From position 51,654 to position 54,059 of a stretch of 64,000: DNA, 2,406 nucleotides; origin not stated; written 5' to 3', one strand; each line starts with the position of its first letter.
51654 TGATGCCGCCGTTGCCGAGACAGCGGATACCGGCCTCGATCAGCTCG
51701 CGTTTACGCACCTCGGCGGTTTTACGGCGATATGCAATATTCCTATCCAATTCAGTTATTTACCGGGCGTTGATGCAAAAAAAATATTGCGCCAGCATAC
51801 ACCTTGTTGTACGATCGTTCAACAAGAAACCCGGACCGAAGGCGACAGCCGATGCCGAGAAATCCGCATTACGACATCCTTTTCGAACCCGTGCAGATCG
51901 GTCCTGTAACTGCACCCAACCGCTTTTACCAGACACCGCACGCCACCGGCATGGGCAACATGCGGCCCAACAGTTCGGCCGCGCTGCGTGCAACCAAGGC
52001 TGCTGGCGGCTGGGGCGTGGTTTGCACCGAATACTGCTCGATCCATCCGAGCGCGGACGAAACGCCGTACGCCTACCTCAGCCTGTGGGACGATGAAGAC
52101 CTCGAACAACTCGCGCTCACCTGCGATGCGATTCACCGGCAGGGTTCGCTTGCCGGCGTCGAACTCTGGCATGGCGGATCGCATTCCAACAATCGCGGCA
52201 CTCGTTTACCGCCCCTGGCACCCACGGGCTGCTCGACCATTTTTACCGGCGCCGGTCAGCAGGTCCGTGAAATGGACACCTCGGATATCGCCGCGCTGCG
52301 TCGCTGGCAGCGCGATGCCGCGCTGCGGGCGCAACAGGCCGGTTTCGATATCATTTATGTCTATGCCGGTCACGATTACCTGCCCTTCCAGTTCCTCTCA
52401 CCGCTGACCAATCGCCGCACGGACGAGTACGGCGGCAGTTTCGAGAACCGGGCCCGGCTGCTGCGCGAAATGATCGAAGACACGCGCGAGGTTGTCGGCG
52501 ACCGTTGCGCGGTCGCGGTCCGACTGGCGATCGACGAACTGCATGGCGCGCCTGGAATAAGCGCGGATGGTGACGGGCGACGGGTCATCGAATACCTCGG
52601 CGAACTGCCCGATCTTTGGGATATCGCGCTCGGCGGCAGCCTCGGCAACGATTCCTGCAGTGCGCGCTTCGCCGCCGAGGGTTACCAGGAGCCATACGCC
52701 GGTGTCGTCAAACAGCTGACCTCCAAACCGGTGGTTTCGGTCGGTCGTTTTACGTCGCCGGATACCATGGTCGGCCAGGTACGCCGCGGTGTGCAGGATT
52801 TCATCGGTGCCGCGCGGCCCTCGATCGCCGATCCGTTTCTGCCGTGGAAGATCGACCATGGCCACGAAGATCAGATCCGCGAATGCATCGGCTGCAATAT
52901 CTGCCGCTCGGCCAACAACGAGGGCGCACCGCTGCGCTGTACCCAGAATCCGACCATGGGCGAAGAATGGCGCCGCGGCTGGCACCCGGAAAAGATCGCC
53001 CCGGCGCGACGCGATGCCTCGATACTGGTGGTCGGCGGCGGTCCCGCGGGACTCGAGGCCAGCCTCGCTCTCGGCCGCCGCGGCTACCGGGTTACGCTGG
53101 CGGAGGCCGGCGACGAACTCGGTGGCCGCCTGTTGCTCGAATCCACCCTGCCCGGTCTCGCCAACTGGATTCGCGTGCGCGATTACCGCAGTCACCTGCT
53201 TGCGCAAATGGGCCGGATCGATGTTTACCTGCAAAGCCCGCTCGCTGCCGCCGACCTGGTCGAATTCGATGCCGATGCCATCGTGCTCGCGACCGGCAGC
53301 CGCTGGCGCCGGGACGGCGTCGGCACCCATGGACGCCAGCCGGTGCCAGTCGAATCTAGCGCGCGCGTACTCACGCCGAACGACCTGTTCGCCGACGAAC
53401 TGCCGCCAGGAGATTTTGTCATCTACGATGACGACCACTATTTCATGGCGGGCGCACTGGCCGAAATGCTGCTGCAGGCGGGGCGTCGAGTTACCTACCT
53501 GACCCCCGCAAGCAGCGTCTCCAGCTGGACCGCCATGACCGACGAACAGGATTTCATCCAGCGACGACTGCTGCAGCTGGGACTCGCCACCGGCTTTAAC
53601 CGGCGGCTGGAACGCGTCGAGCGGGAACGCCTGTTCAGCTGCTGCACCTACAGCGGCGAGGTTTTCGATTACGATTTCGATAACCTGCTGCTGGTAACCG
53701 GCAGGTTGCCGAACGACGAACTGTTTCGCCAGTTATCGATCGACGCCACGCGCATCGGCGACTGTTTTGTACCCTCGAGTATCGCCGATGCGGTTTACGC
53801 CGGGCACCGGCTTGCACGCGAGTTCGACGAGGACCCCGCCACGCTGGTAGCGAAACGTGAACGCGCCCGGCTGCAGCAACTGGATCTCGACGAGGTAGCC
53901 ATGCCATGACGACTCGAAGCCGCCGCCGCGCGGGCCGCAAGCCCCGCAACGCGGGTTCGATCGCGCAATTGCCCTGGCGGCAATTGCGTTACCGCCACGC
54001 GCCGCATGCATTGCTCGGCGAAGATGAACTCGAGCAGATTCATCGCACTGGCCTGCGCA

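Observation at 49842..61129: Candidate undescribed catabolic island: corrinoid-less MttB-superfamily methyltransferase with a TMADH/StcD-type flavin-FeS demethylase, creatininase, deaminase, FAD oxidase and VanB-type reductase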

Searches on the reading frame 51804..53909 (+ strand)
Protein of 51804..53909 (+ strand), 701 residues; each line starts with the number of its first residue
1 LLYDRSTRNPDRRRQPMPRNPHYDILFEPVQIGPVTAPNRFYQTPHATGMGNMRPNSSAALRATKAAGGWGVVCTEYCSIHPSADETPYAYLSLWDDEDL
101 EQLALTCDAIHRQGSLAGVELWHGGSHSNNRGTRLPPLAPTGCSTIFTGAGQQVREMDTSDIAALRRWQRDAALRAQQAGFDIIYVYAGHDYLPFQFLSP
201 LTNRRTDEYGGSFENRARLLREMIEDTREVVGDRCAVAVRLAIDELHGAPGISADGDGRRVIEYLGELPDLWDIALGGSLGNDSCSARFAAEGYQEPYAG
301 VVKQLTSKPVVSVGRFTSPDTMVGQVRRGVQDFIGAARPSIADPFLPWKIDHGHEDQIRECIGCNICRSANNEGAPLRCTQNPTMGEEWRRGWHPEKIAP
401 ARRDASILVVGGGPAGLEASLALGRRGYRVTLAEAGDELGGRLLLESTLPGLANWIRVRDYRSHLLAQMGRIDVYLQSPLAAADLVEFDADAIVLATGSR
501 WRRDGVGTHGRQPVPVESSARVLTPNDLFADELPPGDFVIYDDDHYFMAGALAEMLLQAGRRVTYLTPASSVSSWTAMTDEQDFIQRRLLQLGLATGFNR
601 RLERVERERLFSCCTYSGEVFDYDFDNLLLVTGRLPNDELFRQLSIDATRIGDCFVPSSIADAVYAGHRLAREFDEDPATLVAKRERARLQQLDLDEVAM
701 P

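Call 4: search_protein_families(library=pfam, proteins=[window:51804-53909:+], max_evalue=0.001)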
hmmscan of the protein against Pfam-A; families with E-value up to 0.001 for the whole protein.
window:51804-53909:+ (701 aa): 10 families
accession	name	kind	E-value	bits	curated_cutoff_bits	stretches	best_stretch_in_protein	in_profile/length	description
PF00724.26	Oxidored_FMN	-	6e-66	223.5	27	1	26-356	2-341/342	NADH:flavin oxidoreductase / NADH oxidase family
PF07992.20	Pyr_redox_2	-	1.7e-14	54.4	26.1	1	406-653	2-256/291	Pyridine nucleotide-disulphide oxidoreductase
PF13450.12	NAD_binding_8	-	4.7e-07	30.4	21.9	1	409-468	1-54/68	NAD(P)-binding Rossmann-like domain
PF12831.13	FAD_oxidored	-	2.5e-06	27.5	27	1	407-446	2-41/416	FAD dependent oxidoreductase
PF01266.30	DAO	-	5.5e-06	26.6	27.9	0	407-440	2-35/353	FAD dependent oxidoreductase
PF00070.33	Pyr_redox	-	7.2e-06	26.9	22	1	407-440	2-35/82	Pyridine nucleotide-disulphide oxidoreductase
PF22620.2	OYE-like_second_a-b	-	5.1e-05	23.8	25.5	1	523-610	1-88/128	OYE-like second alpha/beta domain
PF03486.20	HI0933_like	-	6.7e-05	22.9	50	1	406-445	2-41/244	HI0933-like protein Rossmann domain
PF00890.30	FAD_binding_2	-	0.00017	21.3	20.4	1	407-442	2-37/414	FAD binding domain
PF01134.28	GIDA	-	0.00024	20.7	22.1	1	407-435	2-31/391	Glucose inhibited division protein A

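Call 5: search_protein_families(library=ncbifam, proteins=[window:51804-53909:+], max_evalue=0.001)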
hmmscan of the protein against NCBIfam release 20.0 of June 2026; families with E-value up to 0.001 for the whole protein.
window:51804-53909:+ (701 aa): 34 families (the best 25 are shown)
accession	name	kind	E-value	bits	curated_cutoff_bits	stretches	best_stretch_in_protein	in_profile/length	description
TIGR03997.1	mycofact_OYE_2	equivalog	8.8e-110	368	793.15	1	26-673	2-644/645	mycofactocin system FadH/OYE family oxidoreductase 2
NF041087.1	bile_acid_BaiCD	equivalog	4.2e-67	226.7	825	2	23-242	1-217/642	bile acid Fe-S flavoenzyme BaiCD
TIGR03996.1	mycofact_OYE_1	hypoth_equivalog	1.9e-63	215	627.9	1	28-669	4-631/633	mycofactocin system FadH/OYE family oxidoreductase 1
NF045599.1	bili_reduct_long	exception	1.8e-59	201.6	750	1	26-672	1-639/641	bilirubin reductase, long form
NF045592.1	bili_reduct_N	equivalog_domain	2.9e-39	135.3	425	1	26-379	2-360/363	bilirubin reductase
NF010047.0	PRK13523.1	equivalog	7.7e-38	130.4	431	1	59-350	42-320/339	NADPH dehydrogenase NamA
NF006101.0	PRK08255.1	equivalog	3.5e-34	118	1078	1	18-356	391-734/768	bifunctional salicylyl-CoA 5-hydroxylase/oxidoreductase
NF007899.0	PRK10605.1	subfamily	1.4e-23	83.7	403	1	25-236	5-232/365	N-ethylmaleimide reductase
TIGR01317.1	GOGAT_sm_gam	subfamily_domain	2.3e-09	36.6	447.7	1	386-520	125-258/485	glutamate synthase small subunit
TIGR03467.1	HpnE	equivalog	3.2e-08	33.3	283.05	1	408-442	2-36/430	hydroxysqualene dehydroxylase HpnE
NF009410.0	PRK12771.1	subfamily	3.2e-08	32.6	516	1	401-443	135-177/566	NAD(P)-binding protein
TIGR01372.1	soxA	subfamily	3.4e-07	28.5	1164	1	396-447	160-211/996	sarcosine oxidase subunit alpha family protein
NF005560.0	PRK07233.1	equivalog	6.8e-06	25.2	252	1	406-441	2-37/435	hypothetical protein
NF049967.1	QhpG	equivalog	7.2e-06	25.2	240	1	407-463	1-54/423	flavin-dependent monooxygenase QhpG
NF045663.1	diclust_near_Sec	equivalog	1.1e-05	23.7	530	1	399-448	101-152/759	pyridine nucleotide-disulfide oxidoreductase/dicluster-binding protein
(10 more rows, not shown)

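Call 58: search_solved_structures(query=window:51852-53909:+, max_evalue=1e-10, show_alignments=1)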
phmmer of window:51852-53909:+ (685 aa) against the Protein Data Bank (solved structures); distinct sequences matched with E-value up to 1e-10: 135 (the best 60 are shown).
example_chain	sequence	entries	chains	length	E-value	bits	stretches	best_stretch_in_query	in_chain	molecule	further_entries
3k30_A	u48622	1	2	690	3.8e-203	679.8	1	6-660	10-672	Histamine dehydrogenase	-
6l6j_A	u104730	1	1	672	6.7e-192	642.7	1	3-656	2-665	Oxidored_FMN domain-containing protein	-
6de6_A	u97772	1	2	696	8.3e-185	619.2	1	3-661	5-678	Histamine dehydrogenase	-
1djq_A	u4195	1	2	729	1.8e-165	555.4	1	3-664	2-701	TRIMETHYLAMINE DEHYDROGENASE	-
1djn_A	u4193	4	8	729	6.1e-165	553.6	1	3-664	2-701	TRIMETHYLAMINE DEHYDROGENASE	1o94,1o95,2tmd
6qkg_A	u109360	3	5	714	2.9e-43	151.4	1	7-655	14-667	NCR A | NCR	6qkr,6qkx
1ps9_A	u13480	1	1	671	1.5e-34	122.7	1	7-483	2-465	2,4-dienoyl-CoA reductase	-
3krz_A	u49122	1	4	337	5.2e-33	117.5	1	9-329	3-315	NADH:flavin oxidoreductase/NADH oxidase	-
3kru_A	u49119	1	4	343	5.5e-33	117.5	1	9-329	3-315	NADH:flavin oxidoreductase/NADH oxidase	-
8uaj_A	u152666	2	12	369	1e-30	110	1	1-333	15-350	NADPH dehydrogenase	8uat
1z41_A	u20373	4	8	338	1.1e-30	109.9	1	10-330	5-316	Probable NADH-dependent flavin oxidoreductase yqjM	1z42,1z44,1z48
3gr7_A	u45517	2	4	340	3.8e-29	104.8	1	9-333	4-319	NADPH dehydrogenase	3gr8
5ogt_A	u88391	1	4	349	6e-29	104.1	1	9-333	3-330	Chromate reductase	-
5nux_A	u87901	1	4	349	8.7e-29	103.6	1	9-333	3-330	Chromate reductase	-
3hf3_A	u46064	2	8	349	1.1e-28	103.3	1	9-333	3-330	Chromate reductase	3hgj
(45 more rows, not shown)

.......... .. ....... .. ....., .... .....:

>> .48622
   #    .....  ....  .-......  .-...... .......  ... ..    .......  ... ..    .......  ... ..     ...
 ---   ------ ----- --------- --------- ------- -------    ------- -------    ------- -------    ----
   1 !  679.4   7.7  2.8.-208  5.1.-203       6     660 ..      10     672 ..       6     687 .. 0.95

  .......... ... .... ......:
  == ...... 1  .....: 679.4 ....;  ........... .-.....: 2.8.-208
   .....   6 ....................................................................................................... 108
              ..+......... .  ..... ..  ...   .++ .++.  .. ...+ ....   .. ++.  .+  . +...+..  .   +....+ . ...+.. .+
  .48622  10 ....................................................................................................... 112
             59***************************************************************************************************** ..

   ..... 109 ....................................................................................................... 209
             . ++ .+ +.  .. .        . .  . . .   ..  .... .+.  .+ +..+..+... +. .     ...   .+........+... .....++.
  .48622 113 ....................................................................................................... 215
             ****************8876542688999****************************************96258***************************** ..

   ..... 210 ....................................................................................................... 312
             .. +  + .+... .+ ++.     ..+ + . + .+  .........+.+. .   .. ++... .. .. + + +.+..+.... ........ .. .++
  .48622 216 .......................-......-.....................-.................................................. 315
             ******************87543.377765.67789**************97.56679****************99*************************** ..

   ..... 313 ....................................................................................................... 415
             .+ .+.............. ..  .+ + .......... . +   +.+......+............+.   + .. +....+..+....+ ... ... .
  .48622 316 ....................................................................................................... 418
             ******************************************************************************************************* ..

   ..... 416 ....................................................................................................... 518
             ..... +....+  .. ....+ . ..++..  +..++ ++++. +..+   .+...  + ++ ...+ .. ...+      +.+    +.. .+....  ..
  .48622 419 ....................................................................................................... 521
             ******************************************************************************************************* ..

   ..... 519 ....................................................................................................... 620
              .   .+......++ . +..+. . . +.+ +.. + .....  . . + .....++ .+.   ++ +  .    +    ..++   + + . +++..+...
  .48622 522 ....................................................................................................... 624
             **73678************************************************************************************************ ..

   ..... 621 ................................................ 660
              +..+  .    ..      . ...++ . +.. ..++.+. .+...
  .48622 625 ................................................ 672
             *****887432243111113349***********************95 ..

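Call 79: find_homologous_proteins(query=window:51852-53909:+, max_evalue=1e-50)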
Query window:51852-53909:+ (685 aa): 8000 proteins with E <= 1e-50 among 8000 candidates; the best 120 are listed.
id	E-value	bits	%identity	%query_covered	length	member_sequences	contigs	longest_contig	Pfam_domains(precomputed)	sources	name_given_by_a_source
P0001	0.0e+0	1585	100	100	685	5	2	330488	PF01266.31,PF00724.27,PF13450.13,PF07992.21,PF00070.34,PF12831.14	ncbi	-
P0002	0.0e+0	1178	74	99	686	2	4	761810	PF00724.27,PF13450.13,PF07992.21,PF12831.14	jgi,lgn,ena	-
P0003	0.0e+0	1175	74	99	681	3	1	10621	PF00724.27,PF13450.13,PF00890.31,PF07992.21,PF03486.21,PF12831.14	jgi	jgi:dimethylamine/trimethylamine dehydrogenase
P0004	0.0e+0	1172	74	99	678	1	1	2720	PF00724.27,PF13450.13,PF07992.21,PF12831.14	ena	-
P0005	0.0e+0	1171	74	99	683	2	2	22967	PF00724.27,PF13450.13,PF07992.21,PF03486.21,PF12831.14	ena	-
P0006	0.0e+0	1169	74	99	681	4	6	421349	PF00724.27,PF13450.13,PF00890.31,PF07992.21,PF03486.21,PF01134.29,PF12831.14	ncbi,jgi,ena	ncbi:MAG: FAD-dependent oxidoreductase [Gammaproteobacteria bacterium]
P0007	0.0e+0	1168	74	99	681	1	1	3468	PF00724.27,PF13450.13,PF07992.21,PF22620.3,PF03486.21,PF12831.14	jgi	jgi:dimethylamine/trimethylamine dehydrogenase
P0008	0.0e+0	1167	74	99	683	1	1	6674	PF00724.27,PF13450.13,PF07992.21,PF12831.14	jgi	-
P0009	0.0e+0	1167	74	99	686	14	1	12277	PF00724.27,PF13450.13,PF07992.21,PF12831.14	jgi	jgi:dimethylamine/trimethylamine dehydrogenase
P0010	0.0e+0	1163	73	98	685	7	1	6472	PF01266.31,PF00724.27,PF13450.13,PF07992.21,PF00070.34,PF22620.3,PF12831.14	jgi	jgi:dimethylamine/trimethylamine dehydrogenase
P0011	0.0e+0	1162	73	99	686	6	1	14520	PF00724.27,PF13450.13,PF07992.21,PF22620.3,PF03486.21,PF12831.14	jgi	-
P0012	0.0e+0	1157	74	99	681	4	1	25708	PF00724.27,PF13450.13,PF07992.21,PF00070.34,PF22620.3,PF13738.13,PF03486.21,PF12831.14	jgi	-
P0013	0.0e+0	1156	73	99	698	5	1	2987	PF01266.31,PF00724.27,PF13450.13,PF07992.21,PF22620.3,PF03486.21,PF12831.14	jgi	jgi:dimethylamine/trimethylamine dehydrogenase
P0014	0.0e+0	1153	73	99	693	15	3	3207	PF00724.27,PF13450.13,PF07992.21,PF00070.34,PF12831.14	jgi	jgi:dimethylamine/trimethylamine dehydrogenase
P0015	0.0e+0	1152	73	99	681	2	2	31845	PF00724.27,PF13450.13,PF07992.21,PF03486.21,PF12831.14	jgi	-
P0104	0.0e+0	1072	69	99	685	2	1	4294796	PF00724.27,PF13450.13,PF07992.21,PF22620.3,PF12831.14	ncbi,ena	-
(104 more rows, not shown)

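Call 80: find_encoding_contigs(protein=P0002, flank=10000, max_places=1)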
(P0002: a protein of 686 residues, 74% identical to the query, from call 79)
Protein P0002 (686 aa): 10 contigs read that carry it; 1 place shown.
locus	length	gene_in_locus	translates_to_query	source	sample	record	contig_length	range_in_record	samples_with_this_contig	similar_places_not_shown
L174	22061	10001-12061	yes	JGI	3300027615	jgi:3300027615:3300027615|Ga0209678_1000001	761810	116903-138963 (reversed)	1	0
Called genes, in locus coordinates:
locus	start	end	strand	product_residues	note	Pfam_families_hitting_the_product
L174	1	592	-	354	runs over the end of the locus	PF01554:MatE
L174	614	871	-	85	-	PF01554:MatE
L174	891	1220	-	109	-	PF07690:MFS_1 (weak)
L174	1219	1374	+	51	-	-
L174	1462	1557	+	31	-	-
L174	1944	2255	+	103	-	-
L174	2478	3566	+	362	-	PF00496:SBP_bac_5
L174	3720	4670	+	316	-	PF19300:BPD_transp_1_N, PF00528:BPD_transp_1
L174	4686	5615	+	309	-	PF00528:BPD_transp_1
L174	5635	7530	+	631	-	PF00005:ABC_tran, PF02463:SMC_N (faint), PF13191:AAA_16 (faint), PF13304:AAA_21 (faint), PF13401:AAA_22 (faint), PF13555:AAA_29 (faint), PF00005:ABC_tran, PF08352:oligo_HPY, +1 more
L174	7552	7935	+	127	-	PF11944:DUF3461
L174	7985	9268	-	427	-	PF00083:Sugar_tr, PF05977:MFS_3 (faint), PF07690:MFS_1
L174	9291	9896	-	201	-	PF00440:TetR_N, PF13977:TetR_C_6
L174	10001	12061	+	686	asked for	PF00724:Oxidored_FMN, PF07992:Pyr_redox_2, PF12831:FAD_oxidored (weak), PF13450:NAD_binding_8 (weak)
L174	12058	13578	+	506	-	PF06253:MTTB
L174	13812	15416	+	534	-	PF00496:SBP_bac_5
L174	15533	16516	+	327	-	PF19300:BPD_transp_1_N, PF00528:BPD_transp_1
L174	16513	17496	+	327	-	PF12911:OppC_N (weak), PF00528:BPD_transp_1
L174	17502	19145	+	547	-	PF00005:ABC_tran, PF13555:AAA_29 (faint), PF13304:AAA_21 (faint), PF13401:AAA_22 (faint), PF00005:ABC_tran, PF02463:SMC_N (weak), PF08352:oligo_HPY (weak)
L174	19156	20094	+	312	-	-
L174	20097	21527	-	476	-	PF00884:Sulfatase, PF01663:Phosphodiest (faint), PF16347:SGSH_C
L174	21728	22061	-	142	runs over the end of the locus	PF01989:AcnX_swivel_put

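Call 81: find_encoding_contigs(protein=P0104, flank=10000, max_places=1)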
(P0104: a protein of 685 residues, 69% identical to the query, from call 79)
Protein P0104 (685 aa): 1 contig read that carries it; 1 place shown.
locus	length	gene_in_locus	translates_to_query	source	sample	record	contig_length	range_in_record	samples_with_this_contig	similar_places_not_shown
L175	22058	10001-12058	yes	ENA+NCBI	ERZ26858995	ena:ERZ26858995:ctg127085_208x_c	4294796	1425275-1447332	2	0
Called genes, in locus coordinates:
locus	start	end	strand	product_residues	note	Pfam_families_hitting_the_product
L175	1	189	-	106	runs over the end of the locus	PF13442:Cytochrome_CBB3 (weak), PF00034:Cytochrom_C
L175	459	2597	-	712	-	PF13589:HATPase_c_3, PF00183:HSP90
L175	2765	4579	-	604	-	PF13174:TPR_6 (faint)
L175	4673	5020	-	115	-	PF01245:Ribosomal_L19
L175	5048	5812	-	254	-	PF01746:tRNA_m1G_MT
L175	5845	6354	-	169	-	PF01782:RimM, PF05239:PRC (weak), PF24986:PRC_RimM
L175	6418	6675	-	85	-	PF00886:Ribosomal_S16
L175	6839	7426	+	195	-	PF13580:SIS_2, PF01380:SIS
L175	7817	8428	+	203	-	PF01243:PNPOx_N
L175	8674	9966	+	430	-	PF00919:UPF0004, PF04055:Radical_SAM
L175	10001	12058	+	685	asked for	PF00724:Oxidored_FMN, PF07992:Pyr_redox_2, PF12831:FAD_oxidored (weak), PF13450:NAD_binding_8 (weak), PF22620:OYE-like_second_a-b (weak)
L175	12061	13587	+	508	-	PF06253:MTTB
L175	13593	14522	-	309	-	-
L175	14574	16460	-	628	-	PF02518:HATPase_c, PF00204:DNA_gyraseB, PF01751:Toprim, PF00986:DNA_gyraseB_C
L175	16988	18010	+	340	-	-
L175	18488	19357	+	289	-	PF00085:Thioredoxin, PF13098:Thioredoxin_2, PF13428:TPR_14 (faint), PF13432:TPR_16, PF14559:TPR_19, PF14561:TPR_20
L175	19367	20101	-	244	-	PF10411:DsbC_N, PF13098:Thioredoxin_2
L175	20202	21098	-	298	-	PF02899:Phage_int_SAM_1, PF00589:Phage_integrase, PF11917:DUF3435 (weak)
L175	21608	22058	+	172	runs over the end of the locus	PF03205:MobB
